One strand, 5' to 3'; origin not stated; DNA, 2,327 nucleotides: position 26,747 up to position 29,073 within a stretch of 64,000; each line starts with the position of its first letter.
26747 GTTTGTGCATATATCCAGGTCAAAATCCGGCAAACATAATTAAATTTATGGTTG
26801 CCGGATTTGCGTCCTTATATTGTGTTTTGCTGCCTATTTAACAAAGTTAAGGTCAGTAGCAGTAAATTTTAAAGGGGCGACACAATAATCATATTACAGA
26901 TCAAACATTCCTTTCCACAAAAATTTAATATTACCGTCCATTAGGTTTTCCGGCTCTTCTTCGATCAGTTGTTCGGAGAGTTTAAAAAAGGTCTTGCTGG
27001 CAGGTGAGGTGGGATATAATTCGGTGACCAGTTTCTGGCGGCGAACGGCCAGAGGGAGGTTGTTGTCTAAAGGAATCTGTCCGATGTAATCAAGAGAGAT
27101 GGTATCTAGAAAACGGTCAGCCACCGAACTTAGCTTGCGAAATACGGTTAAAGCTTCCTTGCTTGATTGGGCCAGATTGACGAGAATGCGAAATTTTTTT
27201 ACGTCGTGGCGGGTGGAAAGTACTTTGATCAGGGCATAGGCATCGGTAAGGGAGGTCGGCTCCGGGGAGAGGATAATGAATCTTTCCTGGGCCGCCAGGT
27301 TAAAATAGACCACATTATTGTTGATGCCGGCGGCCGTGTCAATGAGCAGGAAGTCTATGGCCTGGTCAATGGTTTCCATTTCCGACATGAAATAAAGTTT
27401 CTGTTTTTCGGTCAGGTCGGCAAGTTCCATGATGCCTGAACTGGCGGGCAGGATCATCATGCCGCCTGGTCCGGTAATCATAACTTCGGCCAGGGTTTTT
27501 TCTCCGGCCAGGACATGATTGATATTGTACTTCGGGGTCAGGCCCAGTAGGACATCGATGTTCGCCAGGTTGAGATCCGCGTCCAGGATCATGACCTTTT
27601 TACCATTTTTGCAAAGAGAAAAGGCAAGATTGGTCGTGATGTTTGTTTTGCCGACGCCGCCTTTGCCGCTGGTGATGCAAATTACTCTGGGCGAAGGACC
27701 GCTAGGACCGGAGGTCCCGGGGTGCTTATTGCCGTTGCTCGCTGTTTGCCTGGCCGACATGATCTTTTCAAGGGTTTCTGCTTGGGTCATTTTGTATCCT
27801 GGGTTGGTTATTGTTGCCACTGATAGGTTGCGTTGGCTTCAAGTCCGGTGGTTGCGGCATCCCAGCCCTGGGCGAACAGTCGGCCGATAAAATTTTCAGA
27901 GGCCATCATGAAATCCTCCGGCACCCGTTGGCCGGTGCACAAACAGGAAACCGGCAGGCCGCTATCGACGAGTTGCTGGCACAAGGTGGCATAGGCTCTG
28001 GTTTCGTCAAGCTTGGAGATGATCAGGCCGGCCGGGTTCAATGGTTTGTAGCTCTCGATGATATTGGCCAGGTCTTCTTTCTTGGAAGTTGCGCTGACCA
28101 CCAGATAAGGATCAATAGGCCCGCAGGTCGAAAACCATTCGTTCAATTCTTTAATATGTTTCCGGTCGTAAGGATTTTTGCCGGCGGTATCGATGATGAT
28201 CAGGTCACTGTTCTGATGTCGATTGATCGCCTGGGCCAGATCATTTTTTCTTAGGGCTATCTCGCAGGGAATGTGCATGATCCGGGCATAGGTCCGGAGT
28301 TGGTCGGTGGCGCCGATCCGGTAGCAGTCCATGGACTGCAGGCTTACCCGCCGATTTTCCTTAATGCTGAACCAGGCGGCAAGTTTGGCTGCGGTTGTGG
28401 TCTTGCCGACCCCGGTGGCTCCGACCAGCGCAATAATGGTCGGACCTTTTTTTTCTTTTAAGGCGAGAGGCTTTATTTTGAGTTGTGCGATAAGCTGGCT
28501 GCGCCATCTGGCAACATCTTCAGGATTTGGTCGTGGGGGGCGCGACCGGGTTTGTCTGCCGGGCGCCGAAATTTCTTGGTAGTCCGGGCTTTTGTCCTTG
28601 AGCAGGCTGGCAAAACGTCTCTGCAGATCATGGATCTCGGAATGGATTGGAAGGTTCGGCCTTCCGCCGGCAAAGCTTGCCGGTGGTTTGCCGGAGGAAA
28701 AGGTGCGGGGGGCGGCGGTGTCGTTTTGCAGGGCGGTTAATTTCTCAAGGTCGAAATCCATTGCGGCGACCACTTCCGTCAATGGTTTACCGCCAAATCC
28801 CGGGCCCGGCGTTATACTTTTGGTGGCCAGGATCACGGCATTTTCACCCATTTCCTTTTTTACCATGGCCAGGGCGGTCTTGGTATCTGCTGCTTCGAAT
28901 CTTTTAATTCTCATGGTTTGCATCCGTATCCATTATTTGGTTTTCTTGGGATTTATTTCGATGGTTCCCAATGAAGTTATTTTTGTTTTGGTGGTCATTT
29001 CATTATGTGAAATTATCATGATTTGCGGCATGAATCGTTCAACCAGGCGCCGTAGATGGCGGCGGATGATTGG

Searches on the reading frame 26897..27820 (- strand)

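Call 79: search_protein_families(library=pfam, proteins=[window:26897-27820:-], max_evalue=0.001)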
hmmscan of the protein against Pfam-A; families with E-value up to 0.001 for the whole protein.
window:26897-27820:- (308 aa): 8 families
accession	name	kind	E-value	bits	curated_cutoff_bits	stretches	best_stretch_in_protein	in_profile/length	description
PF10609.15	ParA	-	3.8e-20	72.8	27.1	1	45-285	4-245/246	NUBPL iron-transfer P-loop NTPase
PF13614.12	AAA_31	-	2.9e-18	66.9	27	1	45-203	2-166/177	AAA domain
PF01656.29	CbiA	-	1.2e-13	51.6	25.4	1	47-264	1-124/125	CobQ/CobB/MinD/ParA nucleotide binding domain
PF00142.24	Fer4_NifH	-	4.2e-11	43.3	25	1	47-289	3-248/271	4Fe-4S iron sulfur cluster binding proteins, NifH/frxC family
PF02374.21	ArsA_ATPase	-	6.8e-07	29.2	24.3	1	49-82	5-38/305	Anion-transporting ATPase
PF09140.17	MipZ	-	3.3e-06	27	20.7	1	46-216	2-158/262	ATPase MipZ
PF06564.18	CBP_BcsQ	-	0.00018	21.6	21.3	1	46-183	3-144/234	Cellulose biosynthesis protein BcsQ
PF00448.28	SRP54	-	0.00025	21.2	22.7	0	49-83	5-39/196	SRP54-type protein, GTPase domain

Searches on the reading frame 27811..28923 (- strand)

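Call 79: search_protein_families(library=pfam, proteins=[window:27811-28923:-], max_evalue=0.001)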
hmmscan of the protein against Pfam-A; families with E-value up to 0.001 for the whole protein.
window:27811-28923:- (371 aa): 5 families
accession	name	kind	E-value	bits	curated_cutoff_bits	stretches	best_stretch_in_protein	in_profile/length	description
PF00448.28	SRP54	-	1.6e-37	129.5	22.7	1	161-350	1-195/196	SRP54-type protein, GTPase domain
PF13401.12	AAA_22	-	2.4e-07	31.6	27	1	160-261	4-105/130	AAA domain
PF01656.29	CbiA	-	4.2e-05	23.9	25.4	1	165-317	3-95/125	CobQ/CobB/MinD/ParA nucleotide binding domain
PF20720.3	nSTAND3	-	0.00029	21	27.2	1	163-263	19-91/155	Novel STAND NTPase 3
PF13521.12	AAA_28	-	0.00075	20.2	27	0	164-247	2-82/164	AAA domain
